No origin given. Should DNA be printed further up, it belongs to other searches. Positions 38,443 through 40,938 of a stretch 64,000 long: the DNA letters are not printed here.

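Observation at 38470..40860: Complete pyruvate formate-lyase gene inserted into the phage nrdD-nrdG operon, flanked by a 30-nt direct repeat that duplicates the nrdD 3-prime end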

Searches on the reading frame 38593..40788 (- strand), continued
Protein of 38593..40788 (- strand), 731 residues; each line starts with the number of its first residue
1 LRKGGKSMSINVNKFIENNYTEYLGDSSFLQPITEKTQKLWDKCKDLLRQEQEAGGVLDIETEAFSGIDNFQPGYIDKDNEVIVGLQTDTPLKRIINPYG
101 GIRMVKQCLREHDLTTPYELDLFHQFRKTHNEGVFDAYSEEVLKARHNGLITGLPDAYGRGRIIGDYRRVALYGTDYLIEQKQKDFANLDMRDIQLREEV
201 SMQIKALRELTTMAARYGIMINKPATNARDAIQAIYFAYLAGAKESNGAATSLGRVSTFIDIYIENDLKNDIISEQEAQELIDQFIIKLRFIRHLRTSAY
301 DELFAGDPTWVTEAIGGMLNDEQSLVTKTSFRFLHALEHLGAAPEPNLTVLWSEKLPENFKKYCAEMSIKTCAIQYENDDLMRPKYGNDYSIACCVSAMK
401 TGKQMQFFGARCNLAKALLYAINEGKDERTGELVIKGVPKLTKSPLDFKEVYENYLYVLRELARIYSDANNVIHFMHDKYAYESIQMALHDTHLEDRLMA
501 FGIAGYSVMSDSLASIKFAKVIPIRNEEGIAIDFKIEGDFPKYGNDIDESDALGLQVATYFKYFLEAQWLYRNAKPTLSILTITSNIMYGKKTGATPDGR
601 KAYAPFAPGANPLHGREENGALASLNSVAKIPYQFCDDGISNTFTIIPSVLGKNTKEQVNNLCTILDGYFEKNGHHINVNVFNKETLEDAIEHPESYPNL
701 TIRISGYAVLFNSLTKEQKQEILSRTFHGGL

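Call 8: find_homologous_proteins(query=window:38593-40767:-)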
Query window:38593-40767:- (724 aa): 8000 proteins with E <= 0.001 among 8000 candidates; the best 120 are listed.
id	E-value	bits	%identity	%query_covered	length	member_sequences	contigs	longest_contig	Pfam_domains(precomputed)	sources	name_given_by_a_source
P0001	0.0e+0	1598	96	100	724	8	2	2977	PF02901.21,PF01228.27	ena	-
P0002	0.0e+0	1234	74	100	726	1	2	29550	PF02901.21,PF01228.27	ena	-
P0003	0.0e+0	1151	69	100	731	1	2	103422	PF02901.21,PF01228.27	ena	-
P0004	0.0e+0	1151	69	100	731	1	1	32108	PF02901.21,PF01228.27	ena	-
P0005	0.0e+0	1151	71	100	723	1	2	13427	PF02901.21,PF11230.14,PF01228.27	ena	-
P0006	0.0e+0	1147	70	100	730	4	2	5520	PF02901.21,PF01228.27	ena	-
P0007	0.0e+0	1147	70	100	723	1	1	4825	PF02901.21,PF01228.27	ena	-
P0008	0.0e+0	1133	68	100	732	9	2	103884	PF02901.21,PF01228.27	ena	-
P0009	0.0e+0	1132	68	99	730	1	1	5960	PF02901.21,PF01228.27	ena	-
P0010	0.0e+0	1129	68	99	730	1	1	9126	PF02901.21,PF01228.27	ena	-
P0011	0.0e+0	1125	68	99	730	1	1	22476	PF02901.21,PF01228.27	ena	-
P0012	0.0e+0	1125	70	98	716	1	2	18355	PF02901.21,PF01228.27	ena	-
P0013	0.0e+0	1122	68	99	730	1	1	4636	PF02901.21,PF01228.27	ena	-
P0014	0.0e+0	1122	67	99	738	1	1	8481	PF02901.21,PF01228.27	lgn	-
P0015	0.0e+0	1120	69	99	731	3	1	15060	PF02901.21,PF01228.27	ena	-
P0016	0.0e+0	1119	69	100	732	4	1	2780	PF02901.21,PF01228.27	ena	-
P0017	0.0e+0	1118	68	100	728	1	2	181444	PF02901.21,PF01228.27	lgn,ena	-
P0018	0.0e+0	1117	68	100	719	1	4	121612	PF02901.21,PF11230.14,PF01228.27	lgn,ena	-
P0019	0.0e+0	1116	67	100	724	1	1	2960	PF02901.21,PF01228.27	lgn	-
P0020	0.0e+0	1116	69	99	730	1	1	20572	PF02901.21,PF01228.27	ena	-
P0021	0.0e+0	1115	-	-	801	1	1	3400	PF02901.21,PF01228.27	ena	-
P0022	0.0e+0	1114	67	100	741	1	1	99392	PF02901.21,PF01228.27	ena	-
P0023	0.0e+0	1114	67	100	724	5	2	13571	PF02901.21,PF01228.27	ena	-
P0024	0.0e+0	1113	67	100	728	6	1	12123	PF02901.21,PF01228.27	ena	-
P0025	0.0e+0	1111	68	100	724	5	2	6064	PF02901.21,PF01228.27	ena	-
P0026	0.0e+0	1110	68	100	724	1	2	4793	PF02901.21,PF01228.27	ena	-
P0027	0.0e+0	1110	67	100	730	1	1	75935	PF02901.21,PF01228.27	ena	-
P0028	0.0e+0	1110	68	100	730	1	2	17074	PF02901.21,PF01228.27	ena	-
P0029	0.0e+0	1109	69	99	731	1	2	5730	PF02901.21,PF01228.27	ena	-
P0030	0.0e+0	1109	68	100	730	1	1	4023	PF02901.21,PF01228.27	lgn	-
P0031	0.0e+0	1109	68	100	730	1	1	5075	PF02901.21,PF01228.27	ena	-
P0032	0.0e+0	1108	68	100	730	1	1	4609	PF02901.21,PF01228.27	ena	-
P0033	0.0e+0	1108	69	99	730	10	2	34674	PF02901.21,PF01228.27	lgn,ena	-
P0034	0.0e+0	1107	69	99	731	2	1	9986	PF02901.21,PF01228.27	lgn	-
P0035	0.0e+0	1107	68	100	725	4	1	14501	PF02901.21,PF01228.27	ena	-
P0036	0.0e+0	1107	67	100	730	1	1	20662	PF02901.21,PF01228.27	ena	-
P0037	0.0e+0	1107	67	100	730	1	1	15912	PF02901.21,PF01228.27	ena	-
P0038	0.0e+0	1107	68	100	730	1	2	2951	PF02901.21,PF01228.27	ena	-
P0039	0.0e+0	1107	67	100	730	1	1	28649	PF02901.21,PF01228.27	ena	-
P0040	0.0e+0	1106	67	100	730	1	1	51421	PF02901.21,PF01228.27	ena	-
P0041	0.0e+0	1106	68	99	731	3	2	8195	PF02901.21,PF01228.27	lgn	-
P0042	0.0e+0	1106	68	100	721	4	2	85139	PF02901.21,PF11230.14,PF01228.27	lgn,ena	-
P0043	0.0e+0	1106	68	99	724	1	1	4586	PF02901.21,PF01228.27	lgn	-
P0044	0.0e+0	1106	68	100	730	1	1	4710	PF02901.21,PF01228.27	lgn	-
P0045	0.0e+0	1105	67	100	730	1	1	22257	PF02901.21,PF01228.27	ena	-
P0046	0.0e+0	1105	67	100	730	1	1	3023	PF02901.21,PF01228.27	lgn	-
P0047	0.0e+0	1105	67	100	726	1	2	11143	PF02901.21,PF01228.27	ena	-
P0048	0.0e+0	1104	67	100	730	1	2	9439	PF02901.21,PF01228.27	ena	-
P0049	0.0e+0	1104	67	100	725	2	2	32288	PF02901.21,PF01228.27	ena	-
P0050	0.0e+0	1104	67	100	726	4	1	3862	PF02901.21,PF01228.27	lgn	-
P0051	0.0e+0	1102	67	100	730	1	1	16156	PF02901.21,PF01228.27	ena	-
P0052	0.0e+0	1102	68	99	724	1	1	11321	PF02901.21,PF01228.27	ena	-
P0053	0.0e+0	1102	67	100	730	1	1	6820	PF02901.21,PF01228.27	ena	-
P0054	0.0e+0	1101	67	100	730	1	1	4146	PF02901.21,PF01228.27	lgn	-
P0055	0.0e+0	1099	67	100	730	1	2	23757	PF02901.21,PF01228.27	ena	-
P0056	0.0e+0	1099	67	100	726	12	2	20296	PF02901.21,PF01228.27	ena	-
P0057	0.0e+0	1096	66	100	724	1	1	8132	PF02901.21,PF01228.27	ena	-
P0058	0.0e+0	1095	67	99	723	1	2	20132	PF02901.21,PF01228.27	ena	-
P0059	0.0e+0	1094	67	99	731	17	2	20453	PF02901.21,PF01228.27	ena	-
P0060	0.0e+0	1094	67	100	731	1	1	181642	PF02901.21,PF01228.27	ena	-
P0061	0.0e+0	1093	67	100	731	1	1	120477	PF02901.21,PF01228.27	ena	-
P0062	0.0e+0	1093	66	100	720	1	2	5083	PF02901.21,PF01228.27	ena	-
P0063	0.0e+0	1092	67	100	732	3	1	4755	PF02901.21,PF01228.27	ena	-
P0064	0.0e+0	1092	67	100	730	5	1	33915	PF02901.21,PF01228.27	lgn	-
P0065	0.0e+0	1092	67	100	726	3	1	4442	PF02901.21,PF01228.27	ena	-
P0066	0.0e+0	1092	67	100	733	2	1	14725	PF02901.21,PF01228.27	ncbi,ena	-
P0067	0.0e+0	1091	67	99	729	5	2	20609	PF02901.21,PF01228.27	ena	-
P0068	0.0e+0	1091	68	99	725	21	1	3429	PF02901.21,PF01228.27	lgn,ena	-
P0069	0.0e+0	1091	66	100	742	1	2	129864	PF02901.21,PF01228.27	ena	-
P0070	0.0e+0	1090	68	99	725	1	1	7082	PF02901.21,PF01228.27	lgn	-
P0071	0.0e+0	1090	68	99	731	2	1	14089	PF02901.21,PF01228.27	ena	-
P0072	0.0e+0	1089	65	100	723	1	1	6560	PF02901.21,PF01228.27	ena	-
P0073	0.0e+0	1089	67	99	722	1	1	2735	PF02901.21,PF01228.27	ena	-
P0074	0.0e+0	1087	66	100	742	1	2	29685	PF02901.21,PF01228.27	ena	-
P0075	0.0e+0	1086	66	100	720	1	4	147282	PF02901.21,PF01228.27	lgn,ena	-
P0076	0.0e+0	1086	67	99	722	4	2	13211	PF02901.21,PF01228.27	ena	-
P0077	0.0e+0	1086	66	100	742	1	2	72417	PF02901.21,PF01228.27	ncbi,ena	-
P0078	0.0e+0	1085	66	100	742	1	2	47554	PF02901.21,PF01228.27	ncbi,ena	-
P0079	0.0e+0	1085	66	100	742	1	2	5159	PF02901.21,PF01228.27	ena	-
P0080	0.0e+0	1085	66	100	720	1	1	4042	PF02901.21,PF01228.27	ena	-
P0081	0.0e+0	1085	65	99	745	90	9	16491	PF02901.21,PF01228.27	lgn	-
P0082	0.0e+0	1085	67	99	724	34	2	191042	PF02901.21,PF01228.27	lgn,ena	-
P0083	0.0e+0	1084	66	100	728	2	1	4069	PF02901.21,PF01228.27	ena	-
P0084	0.0e+0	1084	67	100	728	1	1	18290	PF02901.21,PF01228.27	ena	-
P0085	0.0e+0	1083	66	99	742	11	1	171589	PF02901.21,PF01228.27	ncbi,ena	-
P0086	0.0e+0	1083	66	99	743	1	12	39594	PF02901.21,PF01228.27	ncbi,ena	-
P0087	0.0e+0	1083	67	99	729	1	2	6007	PF02901.21,PF01228.27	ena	-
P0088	0.0e+0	1083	67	99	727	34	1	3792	PF02901.21,PF01228.27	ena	-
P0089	0.0e+0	1083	66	100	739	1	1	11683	PF02901.21,PF01228.27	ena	-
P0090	0.0e+0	1082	66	100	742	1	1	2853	PF02901.21,PF01228.27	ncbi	-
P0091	0.0e+0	1082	66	99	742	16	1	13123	PF02901.21,PF01228.27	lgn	-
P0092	0.0e+0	1082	66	100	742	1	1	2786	PF02901.21,PF01228.27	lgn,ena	-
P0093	0.0e+0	1082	67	99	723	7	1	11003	PF02901.21,PF01228.27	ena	-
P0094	0.0e+0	1081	65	100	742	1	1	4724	PF02901.21,PF01228.27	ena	-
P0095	0.0e+0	1081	66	100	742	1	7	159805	PF02901.21,PF01228.27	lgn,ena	-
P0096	0.0e+0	1081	66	100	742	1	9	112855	PF02901.21,PF01228.27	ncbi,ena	-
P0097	0.0e+0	1081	66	99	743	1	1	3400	PF02901.21,PF01228.27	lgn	-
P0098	0.0e+0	1081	67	100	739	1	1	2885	PF02901.21,PF01228.27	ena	-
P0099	0.0e+0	1081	65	100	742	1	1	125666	PF02901.21,PF01228.27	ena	-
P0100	0.0e+0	1081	66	100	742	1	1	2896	PF02901.21,PF01228.27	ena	-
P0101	0.0e+0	1081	65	100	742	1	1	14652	PF02901.21,PF01228.27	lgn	-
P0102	0.0e+0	1081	65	100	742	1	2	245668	PF02901.21,PF01228.27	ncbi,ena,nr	ncbi:MAG: formate C-acetyltransferase [Clostridiales bacterium]|nr:formate C-acetyltransferase [Clos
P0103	0.0e+0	1080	66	100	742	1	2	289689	PF02901.21,PF01228.27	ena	-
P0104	0.0e+0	1080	65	100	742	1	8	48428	PF02901.21,PF01228.27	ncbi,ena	-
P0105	0.0e+0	1080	66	100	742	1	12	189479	PF02901.21,PF01228.27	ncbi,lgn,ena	ncbi:MAG: formate C-acetyltransferase [Christensenellales bacterium]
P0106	0.0e+0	1080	66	100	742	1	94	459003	PF02901.21,PF01228.27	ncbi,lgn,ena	-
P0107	0.0e+0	1080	66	100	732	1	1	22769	PF02901.21,PF01228.27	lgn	-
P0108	0.0e+0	1080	65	100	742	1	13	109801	PF02901.21,PF01228.27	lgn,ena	-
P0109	0.0e+0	1080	65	100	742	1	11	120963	PF02901.21,PF01228.27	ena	-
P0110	0.0e+0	1080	65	100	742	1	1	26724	PF02901.21,PF01228.27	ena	-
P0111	0.0e+0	1080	65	100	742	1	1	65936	PF02901.21,PF01228.27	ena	-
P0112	0.0e+0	1079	66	100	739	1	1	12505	PF02901.21,PF01228.27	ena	-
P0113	0.0e+0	1079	66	99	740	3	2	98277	PF02901.21,PF01228.27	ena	-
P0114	0.0e+0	1079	65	100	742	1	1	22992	PF02901.21,PF01228.27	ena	-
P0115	0.0e+0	1079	66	100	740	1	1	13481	PF02901.21,PF01228.27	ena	-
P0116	0.0e+0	1079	65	100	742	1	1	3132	PF02901.21,PF01228.27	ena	-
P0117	0.0e+0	1079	65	100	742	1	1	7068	PF02901.21,PF01228.27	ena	-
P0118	0.0e+0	1079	65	100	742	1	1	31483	PF02901.21,PF01228.27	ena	-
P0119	0.0e+0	1079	65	100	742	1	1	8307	PF02901.21,PF01228.27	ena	-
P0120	0.0e+0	1079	66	100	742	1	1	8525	PF02901.21,PF01228.27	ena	-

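Call 9: find_related_loci(query=window:38593-40767:-, collection=viral_contigs, flank=10000)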
Query window:38593-40767:- (724 aa) in viral_contigs; peptide patterns used: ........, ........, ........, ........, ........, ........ (x = any residue, [..] = any of these).
15 stretches matched a pattern; 2 encode a relative of the query (tblastn E <= 1e-3); 2 distinct loci.
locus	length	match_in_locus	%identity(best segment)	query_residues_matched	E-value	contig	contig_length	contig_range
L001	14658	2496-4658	59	4-721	0e+0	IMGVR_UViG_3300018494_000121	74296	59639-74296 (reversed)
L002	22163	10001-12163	59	4-721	0e+0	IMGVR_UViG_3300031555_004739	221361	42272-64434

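Call 10: find_encoding_contigs(protein=P0002, flank=10000, max_places=3)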
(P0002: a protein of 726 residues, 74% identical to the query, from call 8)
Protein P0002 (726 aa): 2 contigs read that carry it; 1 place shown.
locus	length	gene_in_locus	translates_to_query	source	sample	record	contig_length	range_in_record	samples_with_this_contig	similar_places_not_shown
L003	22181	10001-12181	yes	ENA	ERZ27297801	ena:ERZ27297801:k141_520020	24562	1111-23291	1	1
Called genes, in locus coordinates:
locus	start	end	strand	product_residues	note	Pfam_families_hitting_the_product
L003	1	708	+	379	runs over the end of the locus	PF05970:PIF1, PF13604:AAA_30, PF13245:AAA_19, PF01443:Viral_helicase1 (faint), PF13538:UvrD_C_2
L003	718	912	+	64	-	-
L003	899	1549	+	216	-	-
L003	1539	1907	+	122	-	-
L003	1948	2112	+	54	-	-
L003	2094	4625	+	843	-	PF02811:PHP, PF07733:DNA_pol3_alpha, PF17657:DNA_pol3_finger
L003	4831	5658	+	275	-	PF01541:GIY-YIG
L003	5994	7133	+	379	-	PF14579:HHH_6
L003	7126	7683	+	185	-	PF00625:Guanylate_kin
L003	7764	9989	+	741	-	PF03477:ATP-cone, PF13597:NRDD, PF01228:Gly_radical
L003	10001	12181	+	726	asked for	PF02901:PFL-like, PF01228:Gly_radical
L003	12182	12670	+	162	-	PF13353:Fer4_12, PF04055:Radical_SAM (weak)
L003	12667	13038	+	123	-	-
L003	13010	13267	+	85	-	-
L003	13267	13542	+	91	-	-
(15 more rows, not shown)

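Call 11: find_encoding_contigs(protein=P0003, flank=10000, max_places=3)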
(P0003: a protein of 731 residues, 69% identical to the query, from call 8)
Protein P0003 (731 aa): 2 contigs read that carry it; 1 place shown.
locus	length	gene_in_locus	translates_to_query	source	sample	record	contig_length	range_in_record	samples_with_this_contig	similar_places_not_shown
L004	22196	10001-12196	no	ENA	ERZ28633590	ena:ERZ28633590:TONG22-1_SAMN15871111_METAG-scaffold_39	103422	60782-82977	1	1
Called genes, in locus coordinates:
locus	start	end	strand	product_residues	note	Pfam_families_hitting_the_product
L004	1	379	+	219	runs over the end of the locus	-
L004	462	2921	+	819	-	PF05658:YadA_head (faint), PF11962:Peptidase_G2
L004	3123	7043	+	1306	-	PF02811:PHP, PF07733:DNA_pol3_alpha, PF17657:DNA_pol3_finger, PF14579:HHH_6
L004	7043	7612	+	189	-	PF00625:Guanylate_kin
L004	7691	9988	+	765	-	PF03477:ATP-cone, PF13597:NRDD, PF01228:Gly_radical (weak)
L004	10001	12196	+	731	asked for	PF02901:PFL-like, PF01228:Gly_radical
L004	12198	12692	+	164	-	PF13353:Fer4_12, PF04055:Radical_SAM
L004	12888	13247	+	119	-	-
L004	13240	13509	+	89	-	-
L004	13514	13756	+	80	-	-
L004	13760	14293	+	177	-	PF00692:dUTPase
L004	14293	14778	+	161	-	PF02075:RuvC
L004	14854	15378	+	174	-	-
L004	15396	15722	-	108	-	-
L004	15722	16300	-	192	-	-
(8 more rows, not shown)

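Call 12: find_encoding_contigs(protein=P0001, flank=10000, max_places=4)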
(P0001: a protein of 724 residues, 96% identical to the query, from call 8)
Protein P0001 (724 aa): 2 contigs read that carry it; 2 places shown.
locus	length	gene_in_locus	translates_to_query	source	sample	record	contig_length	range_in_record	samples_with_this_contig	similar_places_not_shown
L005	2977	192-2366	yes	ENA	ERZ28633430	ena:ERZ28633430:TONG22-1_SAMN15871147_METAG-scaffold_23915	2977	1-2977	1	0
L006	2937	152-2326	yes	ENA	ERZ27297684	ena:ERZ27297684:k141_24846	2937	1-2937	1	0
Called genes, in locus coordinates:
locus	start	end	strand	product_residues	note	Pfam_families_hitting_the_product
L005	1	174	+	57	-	?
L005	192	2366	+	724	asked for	PF02901:PFL-like, PF01228:Gly_radical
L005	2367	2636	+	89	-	-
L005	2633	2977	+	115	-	?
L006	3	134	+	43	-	?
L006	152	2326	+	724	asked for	PF02901:PFL-like, PF01228:Gly_radical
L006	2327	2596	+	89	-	-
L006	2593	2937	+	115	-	?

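Call 31: find_related_loci(query=A2, collection=metagenome_contigs, flank=5000)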
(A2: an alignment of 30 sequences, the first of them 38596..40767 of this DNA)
Query A2 (724 aa) in metagenome_contigs; peptide patterns used: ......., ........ (x = any residue, [..] = any of these).
600 stretches matched a pattern (row limit reached: there are more); 597 encode a relative of the query (tblastn E <= 1e-3); the best 80 are kept; 80 distinct loci.
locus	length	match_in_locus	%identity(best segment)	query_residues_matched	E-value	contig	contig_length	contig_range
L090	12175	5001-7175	66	3-724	0e+0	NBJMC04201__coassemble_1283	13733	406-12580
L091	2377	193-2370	66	3-723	0e+0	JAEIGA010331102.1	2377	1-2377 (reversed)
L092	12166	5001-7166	66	3-722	0e+0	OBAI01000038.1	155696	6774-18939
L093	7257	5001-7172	64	3-721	0e+0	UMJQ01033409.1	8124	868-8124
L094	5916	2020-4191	64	3-721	0e+0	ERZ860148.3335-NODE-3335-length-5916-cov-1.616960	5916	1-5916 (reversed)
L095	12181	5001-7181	64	3-724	0e+0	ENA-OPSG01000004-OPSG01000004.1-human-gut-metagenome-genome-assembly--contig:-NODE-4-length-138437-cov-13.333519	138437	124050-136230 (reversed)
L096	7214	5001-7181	63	2-724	0e+0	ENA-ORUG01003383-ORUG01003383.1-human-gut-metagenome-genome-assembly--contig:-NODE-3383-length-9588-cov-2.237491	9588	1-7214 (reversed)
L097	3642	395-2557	65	3-721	0e+0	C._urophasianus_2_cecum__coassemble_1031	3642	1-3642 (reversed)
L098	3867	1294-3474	63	2-724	0e+0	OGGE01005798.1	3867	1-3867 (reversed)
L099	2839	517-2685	63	3-721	0e+0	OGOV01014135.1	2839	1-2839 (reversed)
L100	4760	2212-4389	63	3-724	0e+0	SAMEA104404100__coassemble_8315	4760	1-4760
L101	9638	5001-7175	63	3-724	0e+0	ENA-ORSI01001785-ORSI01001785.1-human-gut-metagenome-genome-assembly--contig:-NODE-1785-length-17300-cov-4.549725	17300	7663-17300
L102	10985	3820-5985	62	3-721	0e+0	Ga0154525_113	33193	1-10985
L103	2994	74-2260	63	3-724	0e+0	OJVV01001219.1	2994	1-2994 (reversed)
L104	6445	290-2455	62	3-721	0e+0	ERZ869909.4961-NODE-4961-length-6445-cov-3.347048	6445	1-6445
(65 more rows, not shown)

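Call 35: find_encoding_contigs(protein=P0027, flank=6000, max_places=1)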
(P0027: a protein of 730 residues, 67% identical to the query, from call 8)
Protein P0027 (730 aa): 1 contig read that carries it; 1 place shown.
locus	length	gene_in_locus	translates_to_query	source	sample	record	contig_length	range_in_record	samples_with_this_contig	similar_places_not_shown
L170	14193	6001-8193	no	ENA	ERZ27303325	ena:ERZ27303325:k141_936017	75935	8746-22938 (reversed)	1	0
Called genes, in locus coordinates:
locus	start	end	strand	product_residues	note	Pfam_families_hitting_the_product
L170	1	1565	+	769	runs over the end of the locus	PF07733:DNA_pol3_alpha, PF17657:DNA_pol3_finger, PF14579:HHH_6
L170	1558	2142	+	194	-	PF00625:Guanylate_kin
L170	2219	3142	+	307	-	PF03477:ATP-cone, PF13597:NRDD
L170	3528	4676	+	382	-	PF13597:NRDD, PF01228:Gly_radical (weak)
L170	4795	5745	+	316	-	PF13412:HTH_24 (weak), PF14528:LAGLIDADG_3 (faint)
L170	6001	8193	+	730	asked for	PF02901:PFL-like, PF01228:Gly_radical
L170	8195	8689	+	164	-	PF13353:Fer4_12, PF04055:Radical_SAM (weak)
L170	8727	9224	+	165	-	-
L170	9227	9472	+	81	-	-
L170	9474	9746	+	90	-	-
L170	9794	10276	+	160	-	PF00692:dUTPase (weak)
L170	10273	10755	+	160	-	PF02075:RuvC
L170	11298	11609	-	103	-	-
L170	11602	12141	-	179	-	-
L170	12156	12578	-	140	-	-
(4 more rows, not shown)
